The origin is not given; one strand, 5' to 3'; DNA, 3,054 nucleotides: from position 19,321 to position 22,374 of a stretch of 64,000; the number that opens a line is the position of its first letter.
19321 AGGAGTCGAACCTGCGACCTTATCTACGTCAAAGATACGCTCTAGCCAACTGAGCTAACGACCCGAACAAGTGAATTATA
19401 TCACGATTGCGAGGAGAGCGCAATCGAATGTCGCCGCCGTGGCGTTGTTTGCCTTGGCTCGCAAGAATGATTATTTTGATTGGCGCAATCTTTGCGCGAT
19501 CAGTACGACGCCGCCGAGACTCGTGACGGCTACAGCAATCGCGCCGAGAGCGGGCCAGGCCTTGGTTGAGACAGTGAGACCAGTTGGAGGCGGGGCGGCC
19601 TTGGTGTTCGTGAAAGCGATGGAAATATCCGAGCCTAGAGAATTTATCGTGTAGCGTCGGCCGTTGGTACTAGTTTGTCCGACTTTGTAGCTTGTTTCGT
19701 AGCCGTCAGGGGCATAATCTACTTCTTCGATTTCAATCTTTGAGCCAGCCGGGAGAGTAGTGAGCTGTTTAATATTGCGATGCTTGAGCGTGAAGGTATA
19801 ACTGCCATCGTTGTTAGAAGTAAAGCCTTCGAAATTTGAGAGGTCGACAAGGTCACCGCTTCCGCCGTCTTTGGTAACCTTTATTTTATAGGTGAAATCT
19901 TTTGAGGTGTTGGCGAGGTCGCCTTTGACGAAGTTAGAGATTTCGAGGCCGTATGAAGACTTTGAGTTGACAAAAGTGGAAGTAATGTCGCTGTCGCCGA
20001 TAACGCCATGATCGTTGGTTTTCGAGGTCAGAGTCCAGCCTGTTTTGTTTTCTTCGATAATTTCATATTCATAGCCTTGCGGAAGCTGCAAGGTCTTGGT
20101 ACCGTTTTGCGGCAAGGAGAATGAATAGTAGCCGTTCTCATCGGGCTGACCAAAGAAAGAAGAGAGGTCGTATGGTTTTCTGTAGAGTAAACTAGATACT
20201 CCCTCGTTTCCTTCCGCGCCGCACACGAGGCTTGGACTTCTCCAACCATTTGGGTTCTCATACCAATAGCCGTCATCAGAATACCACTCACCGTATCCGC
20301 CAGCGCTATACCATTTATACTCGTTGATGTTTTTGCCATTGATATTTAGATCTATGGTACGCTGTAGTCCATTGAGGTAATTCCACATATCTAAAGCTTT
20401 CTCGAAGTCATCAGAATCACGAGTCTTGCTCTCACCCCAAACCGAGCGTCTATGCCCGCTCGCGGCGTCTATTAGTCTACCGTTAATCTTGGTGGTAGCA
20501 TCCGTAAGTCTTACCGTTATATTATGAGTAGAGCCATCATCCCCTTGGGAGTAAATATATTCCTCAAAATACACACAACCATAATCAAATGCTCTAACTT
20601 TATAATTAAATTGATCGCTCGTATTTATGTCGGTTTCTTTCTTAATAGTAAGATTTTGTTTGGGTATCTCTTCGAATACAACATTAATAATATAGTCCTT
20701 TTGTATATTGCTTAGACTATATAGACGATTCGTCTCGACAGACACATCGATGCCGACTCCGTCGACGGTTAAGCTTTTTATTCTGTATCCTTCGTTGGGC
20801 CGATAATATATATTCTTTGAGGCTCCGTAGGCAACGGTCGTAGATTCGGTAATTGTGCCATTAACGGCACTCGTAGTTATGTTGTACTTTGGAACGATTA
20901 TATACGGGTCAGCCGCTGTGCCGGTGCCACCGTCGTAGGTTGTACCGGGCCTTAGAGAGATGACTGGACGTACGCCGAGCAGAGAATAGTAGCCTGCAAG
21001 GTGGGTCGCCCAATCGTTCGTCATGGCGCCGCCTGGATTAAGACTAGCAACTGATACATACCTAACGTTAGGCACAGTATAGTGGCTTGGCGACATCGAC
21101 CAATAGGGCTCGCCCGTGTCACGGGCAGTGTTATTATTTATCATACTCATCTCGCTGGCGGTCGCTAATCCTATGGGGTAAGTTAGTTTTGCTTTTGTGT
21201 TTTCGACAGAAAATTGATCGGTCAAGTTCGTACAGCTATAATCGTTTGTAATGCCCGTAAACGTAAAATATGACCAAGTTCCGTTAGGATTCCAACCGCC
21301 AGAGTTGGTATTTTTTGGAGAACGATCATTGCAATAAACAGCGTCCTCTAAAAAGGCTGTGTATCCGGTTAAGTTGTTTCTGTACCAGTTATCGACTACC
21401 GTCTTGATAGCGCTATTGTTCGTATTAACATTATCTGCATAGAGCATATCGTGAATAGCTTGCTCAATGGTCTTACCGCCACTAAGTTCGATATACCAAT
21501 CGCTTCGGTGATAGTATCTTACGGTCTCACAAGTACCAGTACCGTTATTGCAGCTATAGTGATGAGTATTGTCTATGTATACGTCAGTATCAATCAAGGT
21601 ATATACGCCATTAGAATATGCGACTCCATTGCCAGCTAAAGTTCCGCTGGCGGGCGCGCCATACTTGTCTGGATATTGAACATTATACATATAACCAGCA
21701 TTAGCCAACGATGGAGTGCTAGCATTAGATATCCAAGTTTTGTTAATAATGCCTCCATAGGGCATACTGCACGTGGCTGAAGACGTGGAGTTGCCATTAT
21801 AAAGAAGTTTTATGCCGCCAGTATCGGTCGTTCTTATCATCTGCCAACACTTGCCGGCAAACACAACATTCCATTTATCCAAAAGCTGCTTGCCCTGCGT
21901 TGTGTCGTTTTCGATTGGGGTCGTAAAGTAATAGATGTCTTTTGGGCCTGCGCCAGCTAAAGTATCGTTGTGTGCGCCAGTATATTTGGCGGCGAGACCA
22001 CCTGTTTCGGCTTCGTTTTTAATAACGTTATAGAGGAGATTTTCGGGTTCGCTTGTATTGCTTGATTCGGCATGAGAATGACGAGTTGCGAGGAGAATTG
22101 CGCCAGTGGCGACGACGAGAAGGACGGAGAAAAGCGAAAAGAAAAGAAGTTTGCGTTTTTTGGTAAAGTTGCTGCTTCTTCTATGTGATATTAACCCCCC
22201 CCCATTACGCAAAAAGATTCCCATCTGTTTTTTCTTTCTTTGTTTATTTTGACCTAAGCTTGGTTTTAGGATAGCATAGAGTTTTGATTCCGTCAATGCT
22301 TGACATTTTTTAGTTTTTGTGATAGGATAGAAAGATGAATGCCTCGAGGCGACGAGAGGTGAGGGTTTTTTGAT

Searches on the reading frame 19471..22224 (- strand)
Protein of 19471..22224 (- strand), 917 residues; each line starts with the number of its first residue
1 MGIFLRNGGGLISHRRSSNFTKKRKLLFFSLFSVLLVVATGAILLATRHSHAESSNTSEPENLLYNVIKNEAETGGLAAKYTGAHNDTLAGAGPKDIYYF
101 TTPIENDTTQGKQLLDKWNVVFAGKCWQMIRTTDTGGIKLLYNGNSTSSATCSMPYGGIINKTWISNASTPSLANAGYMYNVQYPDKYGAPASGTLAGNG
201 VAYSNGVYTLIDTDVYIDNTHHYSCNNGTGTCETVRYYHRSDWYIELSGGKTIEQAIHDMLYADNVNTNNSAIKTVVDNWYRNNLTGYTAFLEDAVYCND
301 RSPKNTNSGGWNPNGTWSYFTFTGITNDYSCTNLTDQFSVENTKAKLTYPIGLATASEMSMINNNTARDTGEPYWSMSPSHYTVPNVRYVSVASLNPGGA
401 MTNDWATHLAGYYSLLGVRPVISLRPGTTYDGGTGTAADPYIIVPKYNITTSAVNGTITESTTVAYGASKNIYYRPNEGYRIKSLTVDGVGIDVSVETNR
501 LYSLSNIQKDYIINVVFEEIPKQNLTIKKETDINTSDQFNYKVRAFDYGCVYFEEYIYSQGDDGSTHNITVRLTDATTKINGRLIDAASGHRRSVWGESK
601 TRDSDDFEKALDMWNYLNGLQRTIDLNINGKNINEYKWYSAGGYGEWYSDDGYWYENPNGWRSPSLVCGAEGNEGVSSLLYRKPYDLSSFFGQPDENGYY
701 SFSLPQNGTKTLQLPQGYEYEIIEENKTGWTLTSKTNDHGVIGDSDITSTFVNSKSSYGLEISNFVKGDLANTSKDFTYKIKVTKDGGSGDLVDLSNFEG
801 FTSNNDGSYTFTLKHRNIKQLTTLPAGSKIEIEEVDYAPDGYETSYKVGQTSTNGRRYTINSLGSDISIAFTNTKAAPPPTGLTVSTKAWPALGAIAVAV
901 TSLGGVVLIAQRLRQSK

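Call 9: search_protein_families(library=pfam, proteins=[window:19471-22224:-], max_evalue=0.01)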
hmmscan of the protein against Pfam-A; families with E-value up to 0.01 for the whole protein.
window:19471-22224:- (917 aa): 2 families
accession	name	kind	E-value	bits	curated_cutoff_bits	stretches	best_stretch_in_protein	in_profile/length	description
PF24547.1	DUF7601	-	3.5e-21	76.4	27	2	759-875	2-116/116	Domain of unknown function (DUF7601)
PF18998.6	Flg_new_2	-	6e-05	23.4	23.6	1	447-499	1-54/73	Divergent InlB B-repeat domain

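Call 61: list_cluster_members(proteins=[window:19471-22224:-, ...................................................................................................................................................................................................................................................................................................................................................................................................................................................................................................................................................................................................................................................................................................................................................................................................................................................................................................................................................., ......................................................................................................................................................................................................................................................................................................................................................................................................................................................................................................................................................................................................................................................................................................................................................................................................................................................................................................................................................, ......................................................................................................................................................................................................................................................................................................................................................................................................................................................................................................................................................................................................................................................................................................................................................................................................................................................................, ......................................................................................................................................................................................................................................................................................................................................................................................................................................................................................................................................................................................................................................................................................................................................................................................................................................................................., window:12806-15688:-, P0001, P0017])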
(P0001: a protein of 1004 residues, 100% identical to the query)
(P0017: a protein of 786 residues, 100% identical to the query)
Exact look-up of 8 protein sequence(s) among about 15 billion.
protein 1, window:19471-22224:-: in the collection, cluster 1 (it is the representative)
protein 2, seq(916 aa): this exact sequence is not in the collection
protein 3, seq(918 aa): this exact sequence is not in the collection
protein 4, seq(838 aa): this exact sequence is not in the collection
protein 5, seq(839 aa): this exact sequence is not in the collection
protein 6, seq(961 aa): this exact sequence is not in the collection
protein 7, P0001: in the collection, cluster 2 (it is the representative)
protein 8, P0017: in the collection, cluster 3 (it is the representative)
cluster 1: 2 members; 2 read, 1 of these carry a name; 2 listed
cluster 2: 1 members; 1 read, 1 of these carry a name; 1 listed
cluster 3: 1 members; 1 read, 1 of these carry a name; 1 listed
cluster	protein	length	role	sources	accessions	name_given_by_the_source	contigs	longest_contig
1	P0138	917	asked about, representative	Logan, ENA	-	-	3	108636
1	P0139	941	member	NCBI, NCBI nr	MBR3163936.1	hypothetical protein IKF15_01360 [Candidatus Saccharibacteria bacterium] | hypothetical protein [Candidatus Saccharibacteria bacterium]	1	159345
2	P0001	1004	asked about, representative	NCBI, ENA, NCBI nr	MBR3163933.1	InlB B-repeat-containing protein [Candidatus Saccharibacteria bacterium]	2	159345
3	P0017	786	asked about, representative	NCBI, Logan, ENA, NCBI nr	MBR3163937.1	InlB B-repeat-containing protein [Candidatus Saccharibacteria bacterium]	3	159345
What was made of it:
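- The NCBI MAG proteins match the G9-state products (call 61). The NCBI MAG proteins match the G9 state (call 61).
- Tried and rejected: Exact look-ups of hypothetical G6, G7, G10 and G12 products, and of the 961-aa ORF that would be called in the OFF state, found none in the collection (call 61).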

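Call 81: search_protein_representatives(protein=window:19471-22224:-)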
Query: 917 residues. Proteins with E-value up to 0.001 (for the whole library): 3761; up to 1e-10: 2171; up to 1e-30: 733. The best 150 are listed.
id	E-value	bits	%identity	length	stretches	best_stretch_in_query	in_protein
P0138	0.0e+00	2109.1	100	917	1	1-917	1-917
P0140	9.6e-205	698.9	40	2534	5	118-444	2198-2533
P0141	6.9e-144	497.5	45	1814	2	63-446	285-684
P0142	4.7e-138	478.2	48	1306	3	63-444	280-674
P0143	5.7e-134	464.7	39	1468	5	218-519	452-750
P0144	8.2e-134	464.2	36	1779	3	57-444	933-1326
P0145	2.2e-110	386.6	41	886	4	162-443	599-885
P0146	3.6e-107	376.0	46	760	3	63-443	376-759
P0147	1.7e-106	373.8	42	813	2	60-444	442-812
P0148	5.3e-102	358.9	46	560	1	22-523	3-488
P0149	3.9e-98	346.1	41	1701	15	444-517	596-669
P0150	1.1e-97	344.6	38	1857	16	446-519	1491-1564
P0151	1.0e-95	338.1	38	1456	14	447-519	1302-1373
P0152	1.6e-95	337.4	51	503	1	56-443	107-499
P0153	5.0e-94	332.5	38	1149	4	142-517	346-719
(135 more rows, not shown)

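Call 83: find_encoding_contigs(protein=P0141, flank=6000, max_places=6)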
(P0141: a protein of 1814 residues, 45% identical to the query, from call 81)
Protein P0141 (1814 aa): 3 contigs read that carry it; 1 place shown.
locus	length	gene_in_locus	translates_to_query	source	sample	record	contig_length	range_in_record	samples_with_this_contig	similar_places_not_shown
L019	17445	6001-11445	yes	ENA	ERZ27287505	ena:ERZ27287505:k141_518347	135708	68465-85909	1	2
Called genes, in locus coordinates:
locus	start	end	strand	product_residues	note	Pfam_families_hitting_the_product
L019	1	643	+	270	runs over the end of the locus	PF13349:DUF4097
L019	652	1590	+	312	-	PF02463:SMC_N (faint), PF13732:DrrA1-3_C (faint), PF00005:ABC_tran, PF13304:AAA_21 (weak)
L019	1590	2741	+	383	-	PF12698:ABC2_membrane_3, PF01061:ABC2_membrane, PF12679:ABC2_membrane_2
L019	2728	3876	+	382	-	PF12698:ABC2_membrane_3, PF01061:ABC2_membrane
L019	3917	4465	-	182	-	PF01327:Pep_deformylase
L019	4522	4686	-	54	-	-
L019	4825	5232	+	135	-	-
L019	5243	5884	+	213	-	PF00583:Acetyltransf_1 (weak)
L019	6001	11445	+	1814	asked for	PF09479:Flg_new, PF21722:Gly_rich_2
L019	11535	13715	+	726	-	PF23139:OB_YrrC, PF14490:HHH_RecD2, PF13401:AAA_22 (faint), PF13086:AAA_11 (weak), PF13245:AAA_19, PF13604:AAA_30, PF18335:SH3_13, PF13538:UvrD_C_2, +2 more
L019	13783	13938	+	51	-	-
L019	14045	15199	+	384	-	PF01594:AI-2E_transport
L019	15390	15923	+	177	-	PF21448:DNMK (weak)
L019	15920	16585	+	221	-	PF02224:Cytidylate_kin, PF13189:Cytidylate_kin2, PF13238:AAA_18 (weak), PF13207:AAA_17 (faint)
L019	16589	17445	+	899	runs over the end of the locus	PF01411:tRNA-synt_2c, PF07973:tRNA_SAD, PF02272:DHHA1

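Call 86: list_cluster_members(proteins=[P0141])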
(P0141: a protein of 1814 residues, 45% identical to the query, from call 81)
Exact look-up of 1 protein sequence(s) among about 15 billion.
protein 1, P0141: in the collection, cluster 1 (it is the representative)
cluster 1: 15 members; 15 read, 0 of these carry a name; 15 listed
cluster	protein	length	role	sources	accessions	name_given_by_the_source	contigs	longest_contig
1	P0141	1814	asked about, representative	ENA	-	-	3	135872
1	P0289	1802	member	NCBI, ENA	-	-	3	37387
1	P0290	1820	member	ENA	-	-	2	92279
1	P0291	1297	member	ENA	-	-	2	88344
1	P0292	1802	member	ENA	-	-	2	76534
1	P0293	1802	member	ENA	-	-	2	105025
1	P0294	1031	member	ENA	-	-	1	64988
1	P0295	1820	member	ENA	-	-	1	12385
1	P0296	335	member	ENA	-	-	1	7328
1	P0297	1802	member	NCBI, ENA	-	-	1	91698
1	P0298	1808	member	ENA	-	-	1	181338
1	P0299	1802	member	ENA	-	-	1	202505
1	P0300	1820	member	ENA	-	-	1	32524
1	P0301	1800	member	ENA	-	-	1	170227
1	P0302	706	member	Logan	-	-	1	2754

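Call 88: find_encoding_contigs(protein=P0289, flank=1500, max_places=10)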
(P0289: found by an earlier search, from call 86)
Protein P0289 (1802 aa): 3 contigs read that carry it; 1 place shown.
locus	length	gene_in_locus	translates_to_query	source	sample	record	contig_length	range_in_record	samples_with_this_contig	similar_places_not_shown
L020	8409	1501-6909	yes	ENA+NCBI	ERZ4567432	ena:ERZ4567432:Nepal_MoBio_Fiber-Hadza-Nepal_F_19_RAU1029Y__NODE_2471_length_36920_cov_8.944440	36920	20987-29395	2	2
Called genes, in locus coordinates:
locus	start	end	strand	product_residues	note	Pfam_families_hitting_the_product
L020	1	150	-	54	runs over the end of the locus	-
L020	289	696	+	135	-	-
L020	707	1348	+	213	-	PF00583:Acetyltransf_1 (faint)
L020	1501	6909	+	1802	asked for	PF09479:Flg_new (weak), PF21722:Gly_rich_2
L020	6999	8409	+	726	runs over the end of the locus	PF23139:OB_YrrC, PF14490:HHH_RecD2, PF13401:AAA_22 (faint), PF13086:AAA_11 (weak), PF13245:AAA_19, PF13604:AAA_30, PF18335:SH3_13, PF13538:UvrD_C_2, +2 more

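Call 89: find_encoding_contigs(protein=P0298, flank=1500, max_places=10)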
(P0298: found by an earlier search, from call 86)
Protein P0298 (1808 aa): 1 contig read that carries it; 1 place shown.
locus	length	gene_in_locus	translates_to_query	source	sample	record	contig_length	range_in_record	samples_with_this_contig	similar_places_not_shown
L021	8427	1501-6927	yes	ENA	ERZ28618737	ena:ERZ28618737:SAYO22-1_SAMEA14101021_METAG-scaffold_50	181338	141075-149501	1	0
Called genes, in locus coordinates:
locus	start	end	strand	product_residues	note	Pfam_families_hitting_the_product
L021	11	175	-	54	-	-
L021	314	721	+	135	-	-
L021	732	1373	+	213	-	PF00583:Acetyltransf_1 (weak)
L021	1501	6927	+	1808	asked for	PF09479:Flg_new (weak), PF21722:Gly_rich_2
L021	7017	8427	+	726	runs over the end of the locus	PF23139:OB_YrrC, PF14490:HHH_RecD2, PF13401:AAA_22 (faint), PF13086:AAA_11 (weak), PF13245:AAA_19, PF13604:AAA_30, PF18335:SH3_13, PF13538:UvrD_C_2, +2 more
